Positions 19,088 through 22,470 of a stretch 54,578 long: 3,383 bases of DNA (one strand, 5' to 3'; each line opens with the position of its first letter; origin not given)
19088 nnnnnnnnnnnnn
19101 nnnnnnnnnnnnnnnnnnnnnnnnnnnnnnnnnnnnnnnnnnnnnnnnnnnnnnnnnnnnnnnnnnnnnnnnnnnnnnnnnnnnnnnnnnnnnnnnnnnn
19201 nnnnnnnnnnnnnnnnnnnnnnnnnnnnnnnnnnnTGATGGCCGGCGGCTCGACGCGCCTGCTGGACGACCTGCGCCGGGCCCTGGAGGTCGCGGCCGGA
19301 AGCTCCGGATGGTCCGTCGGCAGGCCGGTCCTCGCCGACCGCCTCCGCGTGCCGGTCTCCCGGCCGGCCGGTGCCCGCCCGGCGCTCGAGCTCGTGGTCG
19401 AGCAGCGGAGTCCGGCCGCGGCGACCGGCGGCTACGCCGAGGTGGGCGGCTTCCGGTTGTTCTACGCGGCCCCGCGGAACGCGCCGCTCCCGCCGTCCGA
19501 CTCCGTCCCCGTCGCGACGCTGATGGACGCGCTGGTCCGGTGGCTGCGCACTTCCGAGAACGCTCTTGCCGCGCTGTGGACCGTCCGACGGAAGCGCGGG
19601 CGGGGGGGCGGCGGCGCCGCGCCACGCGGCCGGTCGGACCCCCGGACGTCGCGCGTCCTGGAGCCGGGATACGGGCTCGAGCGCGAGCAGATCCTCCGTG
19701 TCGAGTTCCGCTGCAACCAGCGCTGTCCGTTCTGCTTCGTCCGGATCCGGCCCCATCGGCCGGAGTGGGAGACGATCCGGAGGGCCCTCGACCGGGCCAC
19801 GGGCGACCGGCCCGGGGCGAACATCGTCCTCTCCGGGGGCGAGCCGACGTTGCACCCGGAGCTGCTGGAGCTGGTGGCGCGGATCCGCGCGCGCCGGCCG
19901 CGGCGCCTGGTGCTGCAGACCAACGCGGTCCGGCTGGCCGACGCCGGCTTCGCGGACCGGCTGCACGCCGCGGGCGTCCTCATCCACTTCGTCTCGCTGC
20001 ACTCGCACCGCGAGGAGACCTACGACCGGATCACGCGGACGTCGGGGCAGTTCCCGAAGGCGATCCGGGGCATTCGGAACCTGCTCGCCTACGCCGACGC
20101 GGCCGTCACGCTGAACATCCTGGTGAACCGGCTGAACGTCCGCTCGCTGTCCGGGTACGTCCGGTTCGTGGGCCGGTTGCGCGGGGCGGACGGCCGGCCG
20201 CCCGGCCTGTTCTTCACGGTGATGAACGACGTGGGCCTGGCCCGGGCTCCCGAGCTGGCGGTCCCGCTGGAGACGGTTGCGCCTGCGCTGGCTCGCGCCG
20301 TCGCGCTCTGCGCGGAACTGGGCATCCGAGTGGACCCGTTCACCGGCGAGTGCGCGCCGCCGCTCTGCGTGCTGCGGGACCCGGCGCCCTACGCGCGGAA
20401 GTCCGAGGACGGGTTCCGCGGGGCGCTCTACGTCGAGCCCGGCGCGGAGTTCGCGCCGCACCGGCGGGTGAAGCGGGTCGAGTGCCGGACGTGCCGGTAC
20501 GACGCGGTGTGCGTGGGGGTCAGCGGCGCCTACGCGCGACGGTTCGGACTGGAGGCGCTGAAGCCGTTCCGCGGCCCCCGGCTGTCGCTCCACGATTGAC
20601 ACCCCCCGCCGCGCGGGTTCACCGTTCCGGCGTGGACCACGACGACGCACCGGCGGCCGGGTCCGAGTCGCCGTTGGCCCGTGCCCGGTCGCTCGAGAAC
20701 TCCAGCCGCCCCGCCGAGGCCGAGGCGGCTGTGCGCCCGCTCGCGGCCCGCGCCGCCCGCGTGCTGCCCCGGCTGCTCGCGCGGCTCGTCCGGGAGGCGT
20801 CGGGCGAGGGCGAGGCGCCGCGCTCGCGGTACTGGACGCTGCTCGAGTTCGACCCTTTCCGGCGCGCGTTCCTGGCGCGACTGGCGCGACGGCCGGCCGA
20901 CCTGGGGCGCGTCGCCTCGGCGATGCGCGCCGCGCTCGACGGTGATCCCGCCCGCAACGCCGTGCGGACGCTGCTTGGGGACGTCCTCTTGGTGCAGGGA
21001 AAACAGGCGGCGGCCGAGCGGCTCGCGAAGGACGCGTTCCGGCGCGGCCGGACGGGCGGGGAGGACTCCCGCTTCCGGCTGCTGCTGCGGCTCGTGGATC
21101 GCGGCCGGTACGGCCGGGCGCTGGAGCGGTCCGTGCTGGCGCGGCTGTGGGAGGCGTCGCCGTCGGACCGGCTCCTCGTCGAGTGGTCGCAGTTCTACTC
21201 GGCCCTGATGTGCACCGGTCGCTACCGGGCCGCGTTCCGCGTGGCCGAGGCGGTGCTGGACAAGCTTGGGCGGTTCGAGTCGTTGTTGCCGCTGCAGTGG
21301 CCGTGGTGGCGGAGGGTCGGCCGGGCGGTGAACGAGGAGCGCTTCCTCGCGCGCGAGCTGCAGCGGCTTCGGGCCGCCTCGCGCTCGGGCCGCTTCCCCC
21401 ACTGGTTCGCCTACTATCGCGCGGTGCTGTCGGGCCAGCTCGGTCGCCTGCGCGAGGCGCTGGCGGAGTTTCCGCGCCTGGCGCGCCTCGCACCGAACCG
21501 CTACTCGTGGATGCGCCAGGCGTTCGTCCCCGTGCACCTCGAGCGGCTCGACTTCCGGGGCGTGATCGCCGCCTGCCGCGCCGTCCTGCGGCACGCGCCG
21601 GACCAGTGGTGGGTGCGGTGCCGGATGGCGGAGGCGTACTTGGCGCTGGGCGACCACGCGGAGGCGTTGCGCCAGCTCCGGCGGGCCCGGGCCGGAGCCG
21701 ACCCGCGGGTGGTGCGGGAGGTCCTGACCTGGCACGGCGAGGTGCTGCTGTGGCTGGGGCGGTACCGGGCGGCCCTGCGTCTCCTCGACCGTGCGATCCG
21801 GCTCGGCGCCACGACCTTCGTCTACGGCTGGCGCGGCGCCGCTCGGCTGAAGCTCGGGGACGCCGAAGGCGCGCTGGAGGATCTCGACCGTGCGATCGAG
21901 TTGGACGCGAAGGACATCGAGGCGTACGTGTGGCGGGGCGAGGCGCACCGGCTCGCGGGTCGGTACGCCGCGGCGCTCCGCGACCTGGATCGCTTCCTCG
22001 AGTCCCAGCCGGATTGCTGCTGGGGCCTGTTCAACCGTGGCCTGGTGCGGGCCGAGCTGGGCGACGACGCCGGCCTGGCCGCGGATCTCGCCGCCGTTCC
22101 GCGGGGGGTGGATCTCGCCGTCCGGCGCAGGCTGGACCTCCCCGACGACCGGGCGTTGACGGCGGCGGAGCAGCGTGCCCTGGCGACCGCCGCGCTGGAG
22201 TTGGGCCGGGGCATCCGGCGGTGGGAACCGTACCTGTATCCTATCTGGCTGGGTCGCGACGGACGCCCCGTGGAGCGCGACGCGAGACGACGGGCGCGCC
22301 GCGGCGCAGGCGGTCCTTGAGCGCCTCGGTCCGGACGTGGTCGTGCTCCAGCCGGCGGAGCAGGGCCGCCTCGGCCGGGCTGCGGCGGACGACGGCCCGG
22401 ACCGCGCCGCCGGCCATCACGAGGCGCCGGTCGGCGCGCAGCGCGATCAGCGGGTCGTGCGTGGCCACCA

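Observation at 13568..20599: Five-gene core: rSAM - NifH-like - NifD-like - NifK-like - rSAM, translationally coupled and flanked by paralogs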

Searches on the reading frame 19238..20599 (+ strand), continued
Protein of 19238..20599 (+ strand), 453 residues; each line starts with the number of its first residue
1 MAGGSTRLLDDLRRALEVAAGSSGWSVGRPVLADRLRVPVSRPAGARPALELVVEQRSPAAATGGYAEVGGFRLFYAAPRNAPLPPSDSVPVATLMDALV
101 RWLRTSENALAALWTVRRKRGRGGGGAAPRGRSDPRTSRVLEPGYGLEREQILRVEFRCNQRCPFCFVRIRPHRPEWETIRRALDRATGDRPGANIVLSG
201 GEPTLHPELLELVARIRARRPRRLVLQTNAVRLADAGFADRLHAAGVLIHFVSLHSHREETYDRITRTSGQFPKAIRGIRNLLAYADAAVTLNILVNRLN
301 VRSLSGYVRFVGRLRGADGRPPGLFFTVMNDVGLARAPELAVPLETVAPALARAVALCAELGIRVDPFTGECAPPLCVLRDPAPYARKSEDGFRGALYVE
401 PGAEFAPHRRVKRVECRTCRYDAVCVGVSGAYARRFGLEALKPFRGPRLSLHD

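Call 89: find_encoding_contigs(protein=P0005, flank=10000, max_places=1)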
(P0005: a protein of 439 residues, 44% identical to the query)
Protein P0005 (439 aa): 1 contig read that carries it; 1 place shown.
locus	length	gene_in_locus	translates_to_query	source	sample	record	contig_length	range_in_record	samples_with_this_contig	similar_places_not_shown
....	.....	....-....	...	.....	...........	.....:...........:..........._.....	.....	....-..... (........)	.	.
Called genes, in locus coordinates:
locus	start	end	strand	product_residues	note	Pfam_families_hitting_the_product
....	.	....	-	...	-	?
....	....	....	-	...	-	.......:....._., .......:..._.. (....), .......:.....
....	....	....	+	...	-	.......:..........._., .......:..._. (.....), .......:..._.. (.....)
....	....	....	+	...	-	-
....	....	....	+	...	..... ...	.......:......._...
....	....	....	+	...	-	-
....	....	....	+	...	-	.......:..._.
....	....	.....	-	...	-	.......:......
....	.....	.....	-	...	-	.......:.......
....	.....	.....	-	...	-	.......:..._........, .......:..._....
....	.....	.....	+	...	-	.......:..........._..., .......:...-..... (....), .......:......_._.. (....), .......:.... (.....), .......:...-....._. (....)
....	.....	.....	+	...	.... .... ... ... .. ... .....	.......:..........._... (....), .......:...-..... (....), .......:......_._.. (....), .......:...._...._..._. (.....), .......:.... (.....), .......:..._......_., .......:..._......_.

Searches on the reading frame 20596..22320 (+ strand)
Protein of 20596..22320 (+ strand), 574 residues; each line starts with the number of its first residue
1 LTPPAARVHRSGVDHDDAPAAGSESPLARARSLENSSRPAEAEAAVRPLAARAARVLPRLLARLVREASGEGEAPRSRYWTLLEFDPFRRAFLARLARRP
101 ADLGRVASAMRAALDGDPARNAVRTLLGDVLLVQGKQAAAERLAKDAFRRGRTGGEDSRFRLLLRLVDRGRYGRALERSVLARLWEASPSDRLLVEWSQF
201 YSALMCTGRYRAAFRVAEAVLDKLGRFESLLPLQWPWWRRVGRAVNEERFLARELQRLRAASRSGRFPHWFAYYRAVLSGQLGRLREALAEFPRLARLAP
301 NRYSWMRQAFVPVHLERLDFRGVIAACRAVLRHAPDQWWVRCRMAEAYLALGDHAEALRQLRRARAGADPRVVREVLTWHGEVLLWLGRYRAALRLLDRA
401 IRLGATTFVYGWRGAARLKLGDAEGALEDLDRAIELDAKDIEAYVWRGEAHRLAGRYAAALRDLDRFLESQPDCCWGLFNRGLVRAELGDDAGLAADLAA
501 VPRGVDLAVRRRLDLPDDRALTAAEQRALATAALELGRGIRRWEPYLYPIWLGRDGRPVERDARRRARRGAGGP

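Call 6: search_protein_families(library=pfam, proteins=[window:20596-22320:+], max_evalue=0.01)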
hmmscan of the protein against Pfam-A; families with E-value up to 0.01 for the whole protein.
window:20596-22320:+ (574 aa): 15 families
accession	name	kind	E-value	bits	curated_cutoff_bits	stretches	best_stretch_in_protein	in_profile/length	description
PF07719.23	TPR_2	-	4.1e-15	55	27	2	442-473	2-33/34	Tetratricopeptide repeat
PF00515.34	TPR_1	-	6e-14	51.6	27.8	1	409-438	3-32/34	Tetratricopeptide repeat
PF14559.12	TPR_19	-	2.3e-12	47.5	25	2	319-367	6-54/68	Tetratricopeptide repeat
PF13414.12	TPR_11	-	3.8e-12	46.1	26.8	1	416-451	3-38/42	TPR repeat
PF13181.12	TPR_8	-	1.2e-10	41.1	25.7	0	410-439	4-33/34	Tetratricopeptide repeat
PF13431.12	TPR_17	-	6.9e-09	35.7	24.4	0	431-461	3-33/34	Tetratricopeptide repeat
PF13424.12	TPR_12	-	8.7e-08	32.7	30.1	2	377-436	6-67/77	Tetratricopeptide repeat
PF12895.13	ANAPC3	-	9.8e-07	29.4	27.2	0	430-478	12-61/82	Anaphase-promoting complex, cyclosome, subunit 3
PF13174.12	TPR_6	-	9.9e-06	26.3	26.3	0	442-473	1-32/33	Tetratricopeptide repeat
PF13428.12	TPR_14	-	2.9e-05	24.8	23.5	0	344-370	7-35/44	Tetratricopeptide repeat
PF13432.12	TPR_16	-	5e-05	24.1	32.7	1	416-472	6-62/65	Tetratricopeptide repeat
PF14561.12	TPR_20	-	5.8e-05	23.8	25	0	324-361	8-45/90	Tetratricopeptide repeat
PF13371.12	TPR_9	-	0.00017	22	35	1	421-473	9-61/73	Tetratricopeptide repeat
PF07721.20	TPR_4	-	0.0024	18.8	27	1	338-363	1-26/26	Tetratricopeptide repeat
PF13374.12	TPR_10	-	0.0036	17.7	27.5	0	382-403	10-31/42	Tetratricopeptide repeat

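Call 7: search_protein_families(library=ncbifam, proteins=[window:20596-22320:+], max_evalue=0.01)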
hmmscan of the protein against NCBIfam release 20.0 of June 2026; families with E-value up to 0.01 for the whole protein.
window:20596-22320:+ (574 aa): 11 families
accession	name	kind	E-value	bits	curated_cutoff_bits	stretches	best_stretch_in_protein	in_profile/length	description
TIGR02917.1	PEP_TPR_lipo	equivalog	5.8e-11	41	312.2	1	272-473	264-463/899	XrtA/PEP-CTERM system TPR-repeat protein PrsT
NF040959.1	MamA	equivalog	3.1e-08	33.3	200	1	329-446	62-178/204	magnetosome protein MamA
NF047558.1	TPR_END_plus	domain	4.9e-07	29.6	32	0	419-442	11-34/56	TPR end-of-group domain-containing protein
TIGR00990.1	3a0801s09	subfamily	5.5e-06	25.3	757.25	1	388-476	345-434/615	mitochondrial import receptor subunit TOM70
NF033758.1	gliding_GltE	equivalog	3.6e-05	22.9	225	0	318-372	134-187/411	adventurous gliding motility TPR repeat lipoprotein GltE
NF008757.0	PRK11788.1-5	equivalog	4.7e-05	22.7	363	0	341-401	183-241/388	lipopolysaccharide assembly protein LapB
NF033762.1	social_mot_Tgl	equivalog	0.00021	20.7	225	1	349-490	77-219/252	social motility TPR repeat lipoprotein Tgl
NF052415.1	T3SS_chap_SctY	equivalog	0.00026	21.5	70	1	374-469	6-105/106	type III secretion apparatus assembly chaperone SctY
TIGR02552.1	LcrH_SycD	equivalog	0.00031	20.5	104.8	0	406-470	52-115/136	SycD/LcrH family type III secretion system chaperone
TIGR02521.1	type_IV_pilW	equivalog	0.00061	19.4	154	1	329-470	56-198/234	type IV pilus biogenesis/stability protein PilW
NF008391.2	PRK11189.1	equivalog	0.009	15.5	250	0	409-473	101-165/297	lipoprotein NlpI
